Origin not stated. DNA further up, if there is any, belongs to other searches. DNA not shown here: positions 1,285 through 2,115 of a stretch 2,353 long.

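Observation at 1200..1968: RepL-family rep with twin palindromic operators and a promoter arranged for autoregulation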

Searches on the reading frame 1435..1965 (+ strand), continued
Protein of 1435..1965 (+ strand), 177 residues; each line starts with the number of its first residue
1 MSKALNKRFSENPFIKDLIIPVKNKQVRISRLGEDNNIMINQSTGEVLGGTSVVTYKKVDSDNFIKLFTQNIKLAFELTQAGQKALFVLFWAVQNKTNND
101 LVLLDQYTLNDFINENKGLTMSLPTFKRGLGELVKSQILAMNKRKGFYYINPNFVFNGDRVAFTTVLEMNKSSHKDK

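Call 78: fold_search(model_id=the predicted structure, library=pdb)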
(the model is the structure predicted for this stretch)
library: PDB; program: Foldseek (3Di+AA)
matches with E <= 10: 375; with E <= 0.001: 0
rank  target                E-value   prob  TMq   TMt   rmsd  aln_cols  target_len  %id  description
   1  4p5o_A                4.3e-02  0.87  0.29  0.17  11.7        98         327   13  Structure of an RBX1-UBC12~NEDD8-CUL1-DCN1 complex: a RING-E3-E2~ubiquitin-like protein-substrate intermediate trapped (released 2014-07-02)
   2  9qll                  5.9e-02  0.87  0.29  0.23   8.1        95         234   17  Crystal structure of holo-D4A-FNR of A. fischeri (released 2026-04-08)
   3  3o2p_E                6.3e-02  0.87  0.29  0.52   9.4        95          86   15  A Dual E3 Mechanism for Rub1 Ligation to Cdc53: Dcn1(P)-Cdc53(WHB) (released 2010-09-15)
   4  4i2o_A                8.1e-02  0.89  0.30  0.27   8.2        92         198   15  The Structure of FixK2 from Bradyrhizobium japonicum (released 2013-04-10)
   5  8or0_A                9.3e-02  0.82  0.29  0.09   9.7        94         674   14  CAND1-CUL1-RBX1-SKP1-SKP2-CKS1-CDK2 (released 2023-06-28)
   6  9qlt                  9.9e-02  0.80  0.29  0.26   8.2        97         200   18  Crystal Structure of Dimeric Apo-D154A-FNR of A. Fischeri (released 2026-04-08)
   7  8caf_E                1.1e-01  0.93  0.30  0.57   3.4        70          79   16  N8C_Fab3b in complex with NEDD8-CUL1(WHB) (released 2023-09-13)
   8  3tdz_D                1.3e-01  0.90  0.30  0.59   3.8        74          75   14  N-terminal acetylation acts as an avidity enhancer within an interconnected multiprotein complex: Structure of a human (released 2011-10-12)
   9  4p5o_C                1.3e-01  0.69  0.29  0.17  11.7        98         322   13  Structure of an RBX1-UBC12~NEDD8-CUL1-DCN1 complex: a RING-E3-E2~ubiquitin-like protein-substrate intermediate trapped (released 2014-07-02)
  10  3rtr_G                1.4e-01  0.72  0.29  0.16  10.5        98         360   14  A RING E3-substrate complex poised for ubiquitin-like protein transfer: structural insights into cullin-RING ligases (released 2011-07-20)
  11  3rtr_C                1.5e-01  0.72  0.30  0.18  10.6        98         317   14  A RING E3-substrate complex poised for ubiquitin-like protein transfer: structural insights into cullin-RING ligases (released 2011-07-20)
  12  4esj_A                1.6e-01  0.80  0.35  0.27   4.2        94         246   19  RESTRICTION ENDONUCLEASE DpnI IN COMPLEX WITH TARGET DNA (released 2012-06-13)
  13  9qlj                  1.6e-01  0.69  0.29  0.26   8.2        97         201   18  Crystal Structure of a Disordered Apo-form of A. Fischeri FNR (released 2026-04-08)
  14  5l0p                  1.8e-01  0.69  0.32  0.20   5.7        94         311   20  Symmetry-based assembly of a two-dimensional protein lattice (released 2017-03-29)
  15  2do7_MODEL_1_A        1.8e-01  0.38  0.25  0.40  12.4       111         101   10  Solution structure of the winged helix-turn-helix motif of human CUL-4B (released 2007-04-17)
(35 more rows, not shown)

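Call 85: find_encoding_contigs(protein=P0010, flank=1200, max_places=1)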
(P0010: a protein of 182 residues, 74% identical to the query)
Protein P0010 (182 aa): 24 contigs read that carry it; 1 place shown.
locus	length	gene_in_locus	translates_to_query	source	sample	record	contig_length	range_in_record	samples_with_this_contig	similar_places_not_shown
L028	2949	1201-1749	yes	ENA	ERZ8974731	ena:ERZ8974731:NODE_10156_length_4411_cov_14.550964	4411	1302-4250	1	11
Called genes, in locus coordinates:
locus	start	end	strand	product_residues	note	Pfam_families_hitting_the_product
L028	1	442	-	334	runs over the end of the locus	PF01076:Mob_Pre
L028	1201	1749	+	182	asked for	PF05732:RepL (weak)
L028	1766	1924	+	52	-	-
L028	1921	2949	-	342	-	PF01076:Mob_Pre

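Call 86: find_encoding_contigs(protein=P0022, flank=1200, max_places=1)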
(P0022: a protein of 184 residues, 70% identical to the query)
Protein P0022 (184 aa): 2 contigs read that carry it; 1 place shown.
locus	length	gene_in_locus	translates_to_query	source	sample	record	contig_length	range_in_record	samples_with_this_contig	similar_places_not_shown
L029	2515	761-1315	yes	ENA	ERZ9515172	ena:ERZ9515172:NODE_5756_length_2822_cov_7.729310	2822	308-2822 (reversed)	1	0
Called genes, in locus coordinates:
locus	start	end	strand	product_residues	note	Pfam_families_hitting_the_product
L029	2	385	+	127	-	?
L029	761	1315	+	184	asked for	PF05732:RepL (weak)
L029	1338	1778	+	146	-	-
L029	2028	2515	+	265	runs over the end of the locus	?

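Call 87: find_encoding_contigs(protein=P0009, flank=1200, max_places=1)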
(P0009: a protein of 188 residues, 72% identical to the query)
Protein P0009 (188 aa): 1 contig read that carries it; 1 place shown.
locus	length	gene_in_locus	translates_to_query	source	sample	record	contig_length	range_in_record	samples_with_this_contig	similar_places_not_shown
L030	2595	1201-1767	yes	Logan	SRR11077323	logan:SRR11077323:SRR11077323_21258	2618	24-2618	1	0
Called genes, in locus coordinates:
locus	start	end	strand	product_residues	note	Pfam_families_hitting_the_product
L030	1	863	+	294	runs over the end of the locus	?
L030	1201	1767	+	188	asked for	PF05732:RepL (weak)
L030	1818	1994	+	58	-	-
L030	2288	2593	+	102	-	?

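Call 88: find_encoding_contigs(protein=P0011, flank=1200, max_places=1)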
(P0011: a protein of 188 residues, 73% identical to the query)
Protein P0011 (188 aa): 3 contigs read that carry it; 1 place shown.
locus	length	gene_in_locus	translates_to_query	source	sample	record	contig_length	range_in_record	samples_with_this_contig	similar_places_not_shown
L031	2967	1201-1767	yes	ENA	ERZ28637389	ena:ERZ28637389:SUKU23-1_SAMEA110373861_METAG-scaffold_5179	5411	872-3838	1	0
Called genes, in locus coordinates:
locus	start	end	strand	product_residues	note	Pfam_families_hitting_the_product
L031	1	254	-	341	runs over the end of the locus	PF01076:Mob_Pre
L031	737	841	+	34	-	-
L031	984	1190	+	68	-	-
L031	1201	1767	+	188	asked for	PF05732:RepL (weak)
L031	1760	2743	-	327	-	PF01076:Mob_Pre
